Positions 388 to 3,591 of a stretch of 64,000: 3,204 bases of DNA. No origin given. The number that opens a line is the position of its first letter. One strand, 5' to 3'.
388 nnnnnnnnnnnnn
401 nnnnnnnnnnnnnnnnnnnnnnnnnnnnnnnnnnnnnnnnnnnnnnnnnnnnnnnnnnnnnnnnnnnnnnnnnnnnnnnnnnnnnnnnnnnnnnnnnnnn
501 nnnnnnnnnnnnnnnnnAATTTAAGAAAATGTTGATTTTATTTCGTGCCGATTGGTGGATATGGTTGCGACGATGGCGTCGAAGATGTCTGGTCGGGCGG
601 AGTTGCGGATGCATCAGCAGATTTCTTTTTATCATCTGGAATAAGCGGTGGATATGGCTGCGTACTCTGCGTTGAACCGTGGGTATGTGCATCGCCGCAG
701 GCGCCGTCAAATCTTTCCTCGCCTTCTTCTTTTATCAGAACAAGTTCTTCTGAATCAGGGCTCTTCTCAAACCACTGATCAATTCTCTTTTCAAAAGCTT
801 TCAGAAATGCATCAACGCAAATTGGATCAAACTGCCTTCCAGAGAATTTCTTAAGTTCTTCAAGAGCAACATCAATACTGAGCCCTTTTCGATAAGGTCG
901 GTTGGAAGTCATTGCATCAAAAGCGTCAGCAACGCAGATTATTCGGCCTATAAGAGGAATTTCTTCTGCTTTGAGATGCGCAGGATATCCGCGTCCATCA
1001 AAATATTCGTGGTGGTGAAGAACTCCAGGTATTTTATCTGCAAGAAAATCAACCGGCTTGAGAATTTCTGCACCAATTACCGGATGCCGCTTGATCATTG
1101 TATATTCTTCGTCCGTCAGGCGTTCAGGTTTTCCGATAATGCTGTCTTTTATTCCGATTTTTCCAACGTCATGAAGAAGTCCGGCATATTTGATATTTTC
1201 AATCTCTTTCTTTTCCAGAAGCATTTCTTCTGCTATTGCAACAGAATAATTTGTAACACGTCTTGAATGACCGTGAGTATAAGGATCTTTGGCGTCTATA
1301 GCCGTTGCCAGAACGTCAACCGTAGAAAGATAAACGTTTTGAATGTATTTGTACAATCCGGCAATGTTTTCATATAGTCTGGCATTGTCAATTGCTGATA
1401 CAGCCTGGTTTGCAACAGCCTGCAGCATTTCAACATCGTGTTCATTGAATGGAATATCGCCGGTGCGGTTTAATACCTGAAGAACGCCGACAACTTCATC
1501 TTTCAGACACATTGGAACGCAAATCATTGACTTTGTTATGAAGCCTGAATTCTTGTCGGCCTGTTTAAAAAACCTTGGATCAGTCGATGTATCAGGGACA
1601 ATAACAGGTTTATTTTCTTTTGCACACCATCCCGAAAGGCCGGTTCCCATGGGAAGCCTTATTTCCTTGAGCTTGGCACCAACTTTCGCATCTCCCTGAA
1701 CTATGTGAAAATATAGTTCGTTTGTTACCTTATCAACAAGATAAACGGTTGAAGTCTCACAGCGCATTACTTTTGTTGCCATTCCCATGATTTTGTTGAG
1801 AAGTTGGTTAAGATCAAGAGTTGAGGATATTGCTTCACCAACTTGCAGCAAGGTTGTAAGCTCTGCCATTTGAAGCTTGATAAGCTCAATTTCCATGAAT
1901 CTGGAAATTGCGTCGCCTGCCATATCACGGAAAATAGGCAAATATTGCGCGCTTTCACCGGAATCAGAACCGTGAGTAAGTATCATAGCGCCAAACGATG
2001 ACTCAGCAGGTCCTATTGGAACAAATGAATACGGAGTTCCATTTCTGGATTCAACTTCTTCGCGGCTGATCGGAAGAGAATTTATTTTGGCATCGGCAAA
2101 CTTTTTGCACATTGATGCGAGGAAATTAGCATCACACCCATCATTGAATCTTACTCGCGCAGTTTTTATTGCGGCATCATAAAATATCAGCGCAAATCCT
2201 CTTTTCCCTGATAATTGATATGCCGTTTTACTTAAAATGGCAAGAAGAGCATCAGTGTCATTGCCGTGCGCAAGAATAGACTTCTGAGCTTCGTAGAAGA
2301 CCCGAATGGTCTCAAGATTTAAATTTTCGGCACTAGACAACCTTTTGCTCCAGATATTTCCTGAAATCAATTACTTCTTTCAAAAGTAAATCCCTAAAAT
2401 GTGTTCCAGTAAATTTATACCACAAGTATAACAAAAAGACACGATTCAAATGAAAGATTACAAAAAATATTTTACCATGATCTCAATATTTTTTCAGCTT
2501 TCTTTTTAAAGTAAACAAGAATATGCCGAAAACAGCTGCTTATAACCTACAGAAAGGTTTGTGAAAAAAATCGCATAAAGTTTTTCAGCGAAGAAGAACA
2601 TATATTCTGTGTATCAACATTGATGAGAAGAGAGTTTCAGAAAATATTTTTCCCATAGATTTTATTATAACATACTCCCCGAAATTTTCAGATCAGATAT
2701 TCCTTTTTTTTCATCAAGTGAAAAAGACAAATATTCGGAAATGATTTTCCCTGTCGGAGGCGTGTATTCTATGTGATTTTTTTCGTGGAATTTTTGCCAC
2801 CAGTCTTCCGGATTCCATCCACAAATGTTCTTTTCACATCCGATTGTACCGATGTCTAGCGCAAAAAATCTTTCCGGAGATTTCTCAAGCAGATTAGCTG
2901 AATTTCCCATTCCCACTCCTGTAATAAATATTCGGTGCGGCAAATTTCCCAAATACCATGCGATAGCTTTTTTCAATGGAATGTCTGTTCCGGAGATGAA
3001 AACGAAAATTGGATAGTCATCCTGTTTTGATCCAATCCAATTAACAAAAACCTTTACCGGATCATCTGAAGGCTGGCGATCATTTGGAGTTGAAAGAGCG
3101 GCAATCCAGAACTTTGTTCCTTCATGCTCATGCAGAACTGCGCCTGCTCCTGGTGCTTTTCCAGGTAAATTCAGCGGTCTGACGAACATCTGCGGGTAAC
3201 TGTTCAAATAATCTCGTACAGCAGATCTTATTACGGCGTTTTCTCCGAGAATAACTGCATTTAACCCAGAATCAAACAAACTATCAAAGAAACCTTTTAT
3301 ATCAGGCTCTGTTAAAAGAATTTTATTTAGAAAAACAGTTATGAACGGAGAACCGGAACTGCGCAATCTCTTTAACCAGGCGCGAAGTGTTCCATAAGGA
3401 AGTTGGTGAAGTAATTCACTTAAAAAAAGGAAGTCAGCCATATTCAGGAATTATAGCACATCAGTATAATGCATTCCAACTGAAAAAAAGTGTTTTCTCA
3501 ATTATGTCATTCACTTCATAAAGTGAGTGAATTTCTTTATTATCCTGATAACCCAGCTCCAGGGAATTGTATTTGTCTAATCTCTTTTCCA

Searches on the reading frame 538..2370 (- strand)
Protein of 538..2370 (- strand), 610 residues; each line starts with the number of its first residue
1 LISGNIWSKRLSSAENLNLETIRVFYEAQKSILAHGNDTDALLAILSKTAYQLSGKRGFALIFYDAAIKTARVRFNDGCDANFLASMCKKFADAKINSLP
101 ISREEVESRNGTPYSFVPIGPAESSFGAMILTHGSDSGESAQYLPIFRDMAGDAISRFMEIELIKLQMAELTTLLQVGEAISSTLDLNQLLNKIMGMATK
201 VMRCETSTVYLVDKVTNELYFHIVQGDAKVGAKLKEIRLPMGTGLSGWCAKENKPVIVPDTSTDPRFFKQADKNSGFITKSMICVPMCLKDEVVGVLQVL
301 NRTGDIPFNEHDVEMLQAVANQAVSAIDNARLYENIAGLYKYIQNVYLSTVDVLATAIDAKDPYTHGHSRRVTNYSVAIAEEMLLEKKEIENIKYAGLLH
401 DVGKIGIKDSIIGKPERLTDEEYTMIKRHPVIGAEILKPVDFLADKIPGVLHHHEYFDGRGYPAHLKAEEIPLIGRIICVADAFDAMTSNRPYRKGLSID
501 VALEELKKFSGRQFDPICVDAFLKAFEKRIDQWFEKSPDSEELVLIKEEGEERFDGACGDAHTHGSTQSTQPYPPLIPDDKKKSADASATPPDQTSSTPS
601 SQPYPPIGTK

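Call 10: search_protein_families(library=ncbifam, proteins=[window:538-2370:-], max_evalue=0.00001)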
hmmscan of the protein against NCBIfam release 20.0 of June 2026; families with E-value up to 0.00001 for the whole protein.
window:538-2370:- (610 aa): 4 families
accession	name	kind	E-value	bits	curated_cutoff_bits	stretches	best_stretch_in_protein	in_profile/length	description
NF053512.1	nitric_RR_NosR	exception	3.5e-42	144.9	400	1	335-530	162-358/422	response regulator c-di-GMP phosphodiesterase, NosR family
TIGR01817.1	nifA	equivalog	1.7e-11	43.6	528.85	1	170-334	3-163/534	nif-specific transcriptional activator NifA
NF008283.0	PRK11061.1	equivalog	3.9e-10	38.6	583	1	171-334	2-161/748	phosphoenolpyruvate--protein phosphotransferase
TIGR00277.1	HDIG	domain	2.9e-06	27.1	27.6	1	366-454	6-82/84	HDIG domain-containing metalloprotein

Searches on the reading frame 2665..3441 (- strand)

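Call 52: search_protein_families(library=pfam, proteins=[window:2665-3441:-], max_evalue=0.001)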
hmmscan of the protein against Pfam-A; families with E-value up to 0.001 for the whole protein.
window:2665-3441:- (258 aa): 1 family
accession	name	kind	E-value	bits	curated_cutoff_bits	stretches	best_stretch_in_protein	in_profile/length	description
PF13277.11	YmdB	-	8.4e-12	45.3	27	1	52-247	49-245/253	YmdB-like protein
